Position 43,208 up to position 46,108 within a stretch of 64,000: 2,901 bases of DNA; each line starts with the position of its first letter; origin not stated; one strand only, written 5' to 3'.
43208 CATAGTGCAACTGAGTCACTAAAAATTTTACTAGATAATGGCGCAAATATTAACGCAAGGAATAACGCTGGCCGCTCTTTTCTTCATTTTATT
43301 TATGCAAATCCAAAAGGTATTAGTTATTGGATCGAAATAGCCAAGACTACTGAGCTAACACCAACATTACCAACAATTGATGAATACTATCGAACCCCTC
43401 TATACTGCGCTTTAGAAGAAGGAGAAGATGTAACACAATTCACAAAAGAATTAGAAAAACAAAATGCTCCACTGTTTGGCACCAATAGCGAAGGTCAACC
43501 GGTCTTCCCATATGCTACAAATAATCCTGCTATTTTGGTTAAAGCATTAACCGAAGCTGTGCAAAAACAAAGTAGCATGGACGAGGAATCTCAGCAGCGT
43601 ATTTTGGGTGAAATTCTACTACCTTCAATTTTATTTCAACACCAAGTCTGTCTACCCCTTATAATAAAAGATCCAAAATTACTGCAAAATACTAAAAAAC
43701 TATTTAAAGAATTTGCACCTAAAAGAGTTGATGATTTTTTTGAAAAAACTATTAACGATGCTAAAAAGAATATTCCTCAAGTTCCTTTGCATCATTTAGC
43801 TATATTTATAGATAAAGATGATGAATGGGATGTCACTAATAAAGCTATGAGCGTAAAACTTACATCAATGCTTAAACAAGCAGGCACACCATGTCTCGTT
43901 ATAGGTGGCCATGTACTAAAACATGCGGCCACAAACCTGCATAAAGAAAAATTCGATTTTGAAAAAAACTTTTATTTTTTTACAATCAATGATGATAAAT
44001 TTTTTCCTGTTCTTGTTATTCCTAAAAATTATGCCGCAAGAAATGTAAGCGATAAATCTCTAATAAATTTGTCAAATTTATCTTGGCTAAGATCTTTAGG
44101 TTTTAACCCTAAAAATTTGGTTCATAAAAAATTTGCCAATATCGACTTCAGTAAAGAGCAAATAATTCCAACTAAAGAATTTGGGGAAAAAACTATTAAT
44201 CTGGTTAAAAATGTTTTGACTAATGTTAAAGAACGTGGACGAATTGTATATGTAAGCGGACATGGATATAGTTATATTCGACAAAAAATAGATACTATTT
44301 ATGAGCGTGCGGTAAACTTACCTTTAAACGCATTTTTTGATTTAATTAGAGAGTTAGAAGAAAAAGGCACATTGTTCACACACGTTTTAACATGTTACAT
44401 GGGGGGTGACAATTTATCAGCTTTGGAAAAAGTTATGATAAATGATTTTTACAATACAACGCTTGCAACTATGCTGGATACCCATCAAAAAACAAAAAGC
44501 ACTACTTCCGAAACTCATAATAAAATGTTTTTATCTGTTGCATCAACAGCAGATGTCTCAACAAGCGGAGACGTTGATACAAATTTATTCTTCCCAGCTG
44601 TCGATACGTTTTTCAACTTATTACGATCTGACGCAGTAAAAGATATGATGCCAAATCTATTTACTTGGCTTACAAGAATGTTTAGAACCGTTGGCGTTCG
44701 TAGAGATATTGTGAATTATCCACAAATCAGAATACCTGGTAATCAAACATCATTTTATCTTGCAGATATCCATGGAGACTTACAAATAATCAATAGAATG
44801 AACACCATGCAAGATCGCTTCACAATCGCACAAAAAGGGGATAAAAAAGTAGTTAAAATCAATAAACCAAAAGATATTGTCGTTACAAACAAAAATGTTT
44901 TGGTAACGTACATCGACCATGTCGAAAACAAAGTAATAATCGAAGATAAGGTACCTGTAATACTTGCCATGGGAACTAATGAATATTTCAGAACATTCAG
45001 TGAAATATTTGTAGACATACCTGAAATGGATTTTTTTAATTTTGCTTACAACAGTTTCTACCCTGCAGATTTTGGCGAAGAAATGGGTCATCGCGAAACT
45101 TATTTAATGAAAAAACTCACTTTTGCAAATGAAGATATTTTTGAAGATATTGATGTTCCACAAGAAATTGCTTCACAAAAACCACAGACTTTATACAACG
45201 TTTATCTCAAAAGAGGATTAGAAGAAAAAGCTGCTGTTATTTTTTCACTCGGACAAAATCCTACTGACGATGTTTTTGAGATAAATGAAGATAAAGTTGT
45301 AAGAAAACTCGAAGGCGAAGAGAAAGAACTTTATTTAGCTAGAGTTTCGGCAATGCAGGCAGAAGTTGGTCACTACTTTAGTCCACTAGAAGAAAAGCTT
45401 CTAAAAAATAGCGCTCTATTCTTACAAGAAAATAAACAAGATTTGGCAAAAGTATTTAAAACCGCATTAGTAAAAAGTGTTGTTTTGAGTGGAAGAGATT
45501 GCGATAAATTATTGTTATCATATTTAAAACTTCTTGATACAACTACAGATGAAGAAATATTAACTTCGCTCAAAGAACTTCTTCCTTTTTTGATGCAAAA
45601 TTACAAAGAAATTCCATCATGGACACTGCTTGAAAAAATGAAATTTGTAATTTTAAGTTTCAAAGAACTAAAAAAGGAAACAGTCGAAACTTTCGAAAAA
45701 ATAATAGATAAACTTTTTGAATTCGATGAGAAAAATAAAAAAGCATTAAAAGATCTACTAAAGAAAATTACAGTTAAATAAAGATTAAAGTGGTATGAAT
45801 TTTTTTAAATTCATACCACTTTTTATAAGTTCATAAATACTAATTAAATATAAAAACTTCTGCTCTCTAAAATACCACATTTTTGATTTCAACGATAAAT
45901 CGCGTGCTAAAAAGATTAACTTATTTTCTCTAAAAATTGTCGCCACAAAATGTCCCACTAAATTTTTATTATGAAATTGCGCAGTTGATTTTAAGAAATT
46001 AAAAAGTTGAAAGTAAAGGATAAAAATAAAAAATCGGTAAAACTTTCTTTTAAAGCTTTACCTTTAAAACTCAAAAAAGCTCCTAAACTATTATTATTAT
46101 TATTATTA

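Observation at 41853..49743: About 4 kb tandem duplication of a giant effector-like gene, with its junction inside the PilO-like gene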

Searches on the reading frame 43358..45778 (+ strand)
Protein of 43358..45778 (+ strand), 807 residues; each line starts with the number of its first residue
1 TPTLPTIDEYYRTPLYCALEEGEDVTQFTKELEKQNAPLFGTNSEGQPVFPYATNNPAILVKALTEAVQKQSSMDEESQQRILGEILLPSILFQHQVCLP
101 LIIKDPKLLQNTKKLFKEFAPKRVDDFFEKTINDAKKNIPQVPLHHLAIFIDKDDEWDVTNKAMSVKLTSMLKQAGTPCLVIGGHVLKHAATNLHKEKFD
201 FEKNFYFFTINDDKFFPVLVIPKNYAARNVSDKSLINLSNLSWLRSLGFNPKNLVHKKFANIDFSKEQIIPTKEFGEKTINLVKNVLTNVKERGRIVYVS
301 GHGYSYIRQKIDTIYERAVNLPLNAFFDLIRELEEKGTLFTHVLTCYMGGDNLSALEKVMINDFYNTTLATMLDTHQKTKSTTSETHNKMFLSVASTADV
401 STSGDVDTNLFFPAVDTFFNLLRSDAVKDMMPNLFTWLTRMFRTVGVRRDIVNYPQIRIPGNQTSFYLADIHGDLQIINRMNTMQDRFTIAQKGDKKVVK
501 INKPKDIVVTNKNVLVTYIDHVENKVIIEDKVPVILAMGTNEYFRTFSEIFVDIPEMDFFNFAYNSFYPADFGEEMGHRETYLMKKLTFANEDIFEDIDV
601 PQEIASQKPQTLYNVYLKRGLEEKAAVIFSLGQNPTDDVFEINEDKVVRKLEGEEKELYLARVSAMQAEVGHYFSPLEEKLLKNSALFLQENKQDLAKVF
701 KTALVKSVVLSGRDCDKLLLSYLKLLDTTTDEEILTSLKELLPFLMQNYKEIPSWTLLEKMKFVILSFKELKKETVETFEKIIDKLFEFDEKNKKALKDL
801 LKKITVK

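Call 24: search_protein_representatives(protein=window:43358-45778:+)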
Query: 807 residues. Proteins with E-value up to 0.001 (for the whole library): 17; up to 1e-10: 6; up to 1e-30: 3. The best 17 are listed.
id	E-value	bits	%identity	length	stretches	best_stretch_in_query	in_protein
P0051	7.6e-194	662.3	52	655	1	172-801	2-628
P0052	5.8e-47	176.7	100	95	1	713-807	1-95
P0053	1.2e-40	155.8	37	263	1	538-797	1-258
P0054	5.3e-28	114.0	32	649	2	129-358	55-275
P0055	7.0e-19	83.8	27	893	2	135-628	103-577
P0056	2.1e-11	59.1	45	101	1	714-807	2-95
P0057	1.4e-09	53.0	25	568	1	143-664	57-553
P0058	8.9e-08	47.1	26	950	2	448-634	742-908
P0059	1.3e-07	46.6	25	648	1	166-636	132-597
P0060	1.9e-07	46.0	28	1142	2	502-637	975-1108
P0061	2.5e-07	45.6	29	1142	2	144-358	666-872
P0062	1.3e-06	43.3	27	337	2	495-636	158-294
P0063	1.3e-06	43.2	26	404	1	316-485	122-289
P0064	2.7e-06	42.2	23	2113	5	114-226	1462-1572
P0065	1.1e-05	40.2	34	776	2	264-362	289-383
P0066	7.0e-04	34.2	31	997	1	243-488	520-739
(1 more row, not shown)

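Call 25: search_protein_families(library=pfam, proteins=[P0051, P0054, P0055, P0057, P0058, P0059, P0060, P0061, P0064, P0066], max_evalue=0.001)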
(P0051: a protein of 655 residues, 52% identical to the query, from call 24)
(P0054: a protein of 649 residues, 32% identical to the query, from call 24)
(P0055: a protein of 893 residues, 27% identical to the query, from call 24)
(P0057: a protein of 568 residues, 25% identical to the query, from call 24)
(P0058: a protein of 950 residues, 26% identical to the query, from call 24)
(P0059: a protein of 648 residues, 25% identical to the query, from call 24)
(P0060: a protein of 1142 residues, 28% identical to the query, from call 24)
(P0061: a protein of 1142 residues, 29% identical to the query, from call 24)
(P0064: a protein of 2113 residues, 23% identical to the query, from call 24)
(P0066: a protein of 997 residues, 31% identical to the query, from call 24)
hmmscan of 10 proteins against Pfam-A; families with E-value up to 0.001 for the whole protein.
P0051 (655 aa): 0 families

P0054 (649 aa): 0 families

P0055 (893 aa): 6 families
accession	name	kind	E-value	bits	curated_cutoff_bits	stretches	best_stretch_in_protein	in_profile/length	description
PF12796.13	Ank_2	-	2.1e-53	179.3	27.3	4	727-824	1-90/90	Ankyrin repeats (3 copies)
PF00023.36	Ank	-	3.2e-46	153.1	21.1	4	723-754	2-32/33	Ankyrin repeat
PF13637.12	Ank_4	-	1.8e-40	136.5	22.7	3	727-777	1-50/50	Ankyrin repeats (many copies)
PF13606.12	Ank_3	-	8.4e-34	111.7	22.3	0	656-684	1-29/30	Ankyrin repeat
PF13857.12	Ank_5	-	1.9e-32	111.4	27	4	743-796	1-54/56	Ankyrin repeats (many copies)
PF24521.3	Ank_KRIT1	-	3.7e-10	40.1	80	1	691-798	19-125/149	KRIT1 ankyrin-repeats domain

P0057 (568 aa): 0 families

P0058 (950 aa): 5 families
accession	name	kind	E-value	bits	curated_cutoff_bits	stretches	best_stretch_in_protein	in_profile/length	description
PF12796.13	Ank_2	-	3.4e-52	175.4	27.3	5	365-461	1-86/90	Ankyrin repeats (3 copies)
PF00023.36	Ank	-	4.3e-33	111.9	21.1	2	394-422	1-29/33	Ankyrin repeat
PF13637.12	Ank_4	-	2.4e-30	104.3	22.7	3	365-415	1-50/50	Ankyrin repeats (many copies)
PF13606.12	Ank_3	-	6.2e-27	90.7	22.3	1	394-422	1-29/30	Ankyrin repeat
PF13857.12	Ank_5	-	8.5e-25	87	27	3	183-237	1-56/56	Ankyrin repeats (many copies)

P0059 (648 aa): 5 families
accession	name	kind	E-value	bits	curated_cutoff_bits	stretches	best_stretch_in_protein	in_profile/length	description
PF12796.13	Ank_2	-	1.1e-16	61.6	27.3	1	2-94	1-89/90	Ankyrin repeats (3 copies)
PF00023.36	Ank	-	4.6e-14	52.2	21.1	1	31-63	1-33/33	Ankyrin repeat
PF13637.12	Ank_4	-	3.5e-10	40.3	22.7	1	3-52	2-50/50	Ankyrin repeats (many copies)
PF13606.12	Ank_3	-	5.9e-09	35.8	22.3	0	31-59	1-29/30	Ankyrin repeat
PF13857.12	Ank_5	-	1.6e-07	32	27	1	26-72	10-56/56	Ankyrin repeats (many copies)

P0060 (1142 aa): 7 families
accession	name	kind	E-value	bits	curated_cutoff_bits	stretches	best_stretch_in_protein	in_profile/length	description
PF12796.13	Ank_2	-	1.1e-82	273.1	27.3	8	209-296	4-88/90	Ankyrin repeats (3 copies)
PF00023.36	Ank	-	1.9e-70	229.2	21.1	5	592-622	1-31/33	Ankyrin repeat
PF13637.12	Ank_4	-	2.4e-65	215.5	22.7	8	146-189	7-50/50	Ankyrin repeats (many copies)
PF13606.12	Ank_3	-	1.5e-64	205.7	22.3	5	592-621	1-30/30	Ankyrin repeat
PF13857.12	Ank_5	-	3.8e-55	183.7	27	6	192-242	6-56/56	Ankyrin repeats (many copies)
PF23745.1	ANK_LRRK2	-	1.1e-17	64.5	27.5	0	338-422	35-115/130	LRRK2 ANK repeat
PF03720.21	UDPG_MGDP_dh_C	-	5e-05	24.1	30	0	145-171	16-42/103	UDP-glucose/GDP-mannose dehydrogenase family, UDP binding domain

P0061 (1142 aa): 6 families
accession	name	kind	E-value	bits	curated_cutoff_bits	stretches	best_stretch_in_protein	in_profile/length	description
PF12796.13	Ank_2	-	5e-74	245.4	27.3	6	365-457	1-90/90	Ankyrin repeats (3 copies)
PF00023.36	Ank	-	5.7e-67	218.3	21.1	3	586-615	1-30/33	Ankyrin repeat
PF13606.12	Ank_3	-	2.4e-59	189.8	22.3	1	586-614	1-29/30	Ankyrin repeat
PF13637.12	Ank_4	-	1.4e-54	181.3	22.7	5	557-607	1-50/50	Ankyrin repeats (many copies)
PF13857.12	Ank_5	-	4.5e-48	161.2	27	8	413-463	1-52/56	Ankyrin repeats (many copies)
PF23745.1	ANK_LRRK2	-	1e-16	61.4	27.5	1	266-355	35-121/130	LRRK2 ANK repeat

P0064 (2113 aa): 2 families
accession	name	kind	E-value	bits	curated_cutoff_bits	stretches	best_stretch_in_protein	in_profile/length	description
PF13385.13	Laminin_G_3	-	1.8e-67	226.7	27.6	7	1636-1796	8-146/151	Concanavalin A-like lectin/glucanases superfamily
PF13205.12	Big_5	-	1.1e-26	94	23.6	3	1140-1244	1-105/105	Bacterial Ig-like domain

P0066 (997 aa): 6 families
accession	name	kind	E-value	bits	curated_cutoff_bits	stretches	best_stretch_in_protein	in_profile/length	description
PF12796.13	Ank_2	-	2.6e-53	179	27.3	6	301-388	3-88/90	Ankyrin repeats (3 copies)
PF00023.36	Ank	-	5.6e-45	149.2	21.1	5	360-390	2-32/33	Ankyrin repeat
PF13606.12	Ank_3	-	2.1e-37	122.8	22.3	1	360-387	2-29/30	Ankyrin repeat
PF13637.12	Ank_4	-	1.1e-35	121.3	22.7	3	331-380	1-50/50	Ankyrin repeats (many copies)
PF13857.12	Ank_5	-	8e-27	93.5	27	3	100-139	17-56/56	Ankyrin repeats (many copies)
PF24521.3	Ank_KRIT1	-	2e-06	28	80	0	28-143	19-129/149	KRIT1 ankyrin-repeats domain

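Call 32: find_encoding_contigs(protein=P0051, flank=10000, max_places=5)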
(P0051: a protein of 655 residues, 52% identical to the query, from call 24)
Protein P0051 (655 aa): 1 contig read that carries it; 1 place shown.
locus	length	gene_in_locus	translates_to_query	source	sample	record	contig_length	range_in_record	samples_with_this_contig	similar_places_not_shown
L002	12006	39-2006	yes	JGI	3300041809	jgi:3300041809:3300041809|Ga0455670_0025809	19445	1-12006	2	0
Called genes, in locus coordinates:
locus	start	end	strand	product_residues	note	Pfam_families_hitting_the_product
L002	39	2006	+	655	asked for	-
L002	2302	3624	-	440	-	PF13173:AAA_14, PF13635:DUF4143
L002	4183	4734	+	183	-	PF13302:Acetyltransf_3, PF13523:Acetyltransf_8, PF00583:Acetyltransf_1, PF13508:Acetyltransf_7 (weak)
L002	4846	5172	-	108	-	PF01381:HTH_3 (weak)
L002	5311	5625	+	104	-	-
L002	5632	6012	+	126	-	PF04993:TfoX_N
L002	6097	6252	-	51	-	-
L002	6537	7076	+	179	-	PF21716:dnstrm_HI1420, PF14311:DUF4379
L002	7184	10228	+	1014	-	-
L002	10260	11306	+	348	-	-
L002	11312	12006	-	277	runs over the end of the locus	PF17930:LpxI_N, PF06230:LpxI_C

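Call 48: list_cluster_members(proteins=[P0051, P0053, P0054, P0055, P0057, P0058, P0059, P0060, P0065, P0066])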
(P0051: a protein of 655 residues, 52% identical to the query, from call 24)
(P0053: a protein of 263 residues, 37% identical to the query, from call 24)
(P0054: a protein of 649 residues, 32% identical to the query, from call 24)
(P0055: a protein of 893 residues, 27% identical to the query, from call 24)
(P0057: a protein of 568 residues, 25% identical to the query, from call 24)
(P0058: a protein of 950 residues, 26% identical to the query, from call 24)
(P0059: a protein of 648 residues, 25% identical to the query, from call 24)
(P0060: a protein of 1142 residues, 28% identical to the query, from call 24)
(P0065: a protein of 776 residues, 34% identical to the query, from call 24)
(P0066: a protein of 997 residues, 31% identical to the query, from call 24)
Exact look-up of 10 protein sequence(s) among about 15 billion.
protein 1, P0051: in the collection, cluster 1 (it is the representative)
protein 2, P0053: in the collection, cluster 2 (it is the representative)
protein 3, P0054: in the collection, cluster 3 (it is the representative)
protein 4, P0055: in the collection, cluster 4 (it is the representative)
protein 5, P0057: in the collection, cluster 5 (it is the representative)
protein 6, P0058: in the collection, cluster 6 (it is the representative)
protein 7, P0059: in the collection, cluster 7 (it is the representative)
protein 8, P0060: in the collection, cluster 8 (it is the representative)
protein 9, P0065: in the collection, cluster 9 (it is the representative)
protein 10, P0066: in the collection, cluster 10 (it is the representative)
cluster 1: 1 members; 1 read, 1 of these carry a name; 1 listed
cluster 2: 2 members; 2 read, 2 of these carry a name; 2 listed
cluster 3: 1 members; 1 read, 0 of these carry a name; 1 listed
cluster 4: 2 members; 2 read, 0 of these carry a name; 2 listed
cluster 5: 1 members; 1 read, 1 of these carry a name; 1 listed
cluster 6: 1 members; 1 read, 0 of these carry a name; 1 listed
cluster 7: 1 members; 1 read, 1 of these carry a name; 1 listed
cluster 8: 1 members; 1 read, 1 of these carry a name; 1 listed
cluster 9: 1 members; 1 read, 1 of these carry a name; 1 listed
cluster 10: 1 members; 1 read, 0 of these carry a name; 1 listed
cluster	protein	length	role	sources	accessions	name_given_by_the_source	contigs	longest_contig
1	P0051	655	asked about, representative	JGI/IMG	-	hypothetical protein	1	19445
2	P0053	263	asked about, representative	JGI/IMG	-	hypothetical protein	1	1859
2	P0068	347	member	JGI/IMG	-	hypothetical protein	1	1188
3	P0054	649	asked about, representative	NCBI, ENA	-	-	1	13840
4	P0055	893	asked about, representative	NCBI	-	-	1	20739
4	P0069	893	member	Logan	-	-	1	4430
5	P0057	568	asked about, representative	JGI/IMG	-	hypothetical protein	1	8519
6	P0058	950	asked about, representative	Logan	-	-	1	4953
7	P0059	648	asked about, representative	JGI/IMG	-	hypothetical protein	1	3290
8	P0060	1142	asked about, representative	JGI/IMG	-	ankyrin repeat protein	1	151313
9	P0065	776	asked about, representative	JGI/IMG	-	hypothetical protein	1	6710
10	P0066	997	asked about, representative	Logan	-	-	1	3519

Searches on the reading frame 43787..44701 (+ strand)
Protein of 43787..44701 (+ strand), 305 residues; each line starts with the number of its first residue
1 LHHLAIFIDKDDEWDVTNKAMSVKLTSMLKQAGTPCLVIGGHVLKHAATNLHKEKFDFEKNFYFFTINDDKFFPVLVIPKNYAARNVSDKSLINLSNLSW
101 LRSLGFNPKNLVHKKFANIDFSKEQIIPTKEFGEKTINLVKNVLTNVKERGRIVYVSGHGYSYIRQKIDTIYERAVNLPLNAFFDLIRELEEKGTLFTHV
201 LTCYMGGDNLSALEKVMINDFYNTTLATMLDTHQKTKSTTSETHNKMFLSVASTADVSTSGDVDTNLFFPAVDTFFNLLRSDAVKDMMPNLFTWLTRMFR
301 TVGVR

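Call 86: predict_structure(alignment_id=A6)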
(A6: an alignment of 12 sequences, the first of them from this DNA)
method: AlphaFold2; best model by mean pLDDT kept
length: 305 residues; sequences in the alignment: 12
mean_pLDDT: 76.6   pTM: 0.81
mean pLDDT of the five models: 76.6, 75.1, 73.1, 72.7, 72.0
residues with pLDDT >= 90: 90; 70-90: 121; 50-70: 61; < 50: 33
segments of 3 or more residues with pLDDT < 50: 222-245, 300-305
pLDDT, mean of each block of 10 residues (from residue 1): 93 72 89 93 89 88 88 91 88 86 93 91 80 94 91 89 56 77 88 88 67 60 43 34 59 57 73 79 66 55 35
secondary structure, 60 per line:
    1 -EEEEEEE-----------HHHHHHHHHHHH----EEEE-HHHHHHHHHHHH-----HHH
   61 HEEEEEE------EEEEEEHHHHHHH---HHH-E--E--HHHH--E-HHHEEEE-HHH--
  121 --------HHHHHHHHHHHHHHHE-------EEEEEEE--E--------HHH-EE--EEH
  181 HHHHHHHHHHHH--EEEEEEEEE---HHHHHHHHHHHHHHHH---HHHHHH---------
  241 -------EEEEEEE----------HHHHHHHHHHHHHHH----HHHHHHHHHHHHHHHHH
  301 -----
elements in order: E2-8 H20-31 E36-39 H41-52 H58-61 E62-67 E74-79 H80-86 H100-103 E111-114 H129-143 E152-158 H180-192 E195-203 H207-222 H226-231 E248-254 H265-279 H284-300

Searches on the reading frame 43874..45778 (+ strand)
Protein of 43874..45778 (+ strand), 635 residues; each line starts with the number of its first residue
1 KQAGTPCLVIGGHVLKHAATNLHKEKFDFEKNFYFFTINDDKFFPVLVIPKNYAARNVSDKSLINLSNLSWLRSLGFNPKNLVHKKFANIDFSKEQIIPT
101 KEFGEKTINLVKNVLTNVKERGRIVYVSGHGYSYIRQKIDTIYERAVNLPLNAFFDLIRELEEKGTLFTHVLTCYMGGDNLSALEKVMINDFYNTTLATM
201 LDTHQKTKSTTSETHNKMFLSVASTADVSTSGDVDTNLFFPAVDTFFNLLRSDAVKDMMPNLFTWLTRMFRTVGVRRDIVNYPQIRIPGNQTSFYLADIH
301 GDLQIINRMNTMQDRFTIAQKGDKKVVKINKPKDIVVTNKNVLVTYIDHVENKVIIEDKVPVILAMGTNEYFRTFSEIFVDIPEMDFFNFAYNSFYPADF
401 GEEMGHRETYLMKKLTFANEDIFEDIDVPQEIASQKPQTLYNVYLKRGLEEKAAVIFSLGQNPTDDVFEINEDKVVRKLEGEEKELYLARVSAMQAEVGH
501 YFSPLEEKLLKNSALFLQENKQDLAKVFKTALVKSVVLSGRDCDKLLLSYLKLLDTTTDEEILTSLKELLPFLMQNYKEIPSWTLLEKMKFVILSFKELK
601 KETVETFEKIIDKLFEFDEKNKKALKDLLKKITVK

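Call 35: find_related_loci(query=A3, collection=genome_contigs, flank=10000)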
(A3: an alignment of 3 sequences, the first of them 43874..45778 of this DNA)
Query A3 (635 aa) in genome_contigs; peptide patterns used: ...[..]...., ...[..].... (x = any residue, [..] = any of these).
63 stretches matched a pattern; 1 encode a relative of the query (tblastn E <= 1e-3); 1 distinct loci.
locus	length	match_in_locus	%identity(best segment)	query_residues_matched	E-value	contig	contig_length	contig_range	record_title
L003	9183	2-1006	49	292-626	2e-92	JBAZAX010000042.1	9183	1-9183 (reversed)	MAG: Candidatus Babeliales bacterium isolate SO_2017_GW1_1 NODE_28182_length_9183_cov_1.046157_OW334_2017, whole genome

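Call 36: find_related_loci(query=A3, collection=metagenome_contigs, flank=10000)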
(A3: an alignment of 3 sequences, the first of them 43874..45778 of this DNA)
Query A3 (635 aa) in metagenome_contigs; peptide patterns used: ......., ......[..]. (x = any residue, [..] = any of these).
512 stretches matched a pattern, but none encodes a relative of the query by tblastn (E <= 1e-3).

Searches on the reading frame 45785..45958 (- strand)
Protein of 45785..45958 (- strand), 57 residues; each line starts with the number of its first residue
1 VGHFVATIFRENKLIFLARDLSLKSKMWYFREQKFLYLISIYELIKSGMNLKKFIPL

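Call 74: find_encoding_contigs(protein=window:45785-45958:-, flank=10000, max_places=10)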
Protein window:45785-45958:- (57 aa): no gene with exactly this product is on record in the collection.
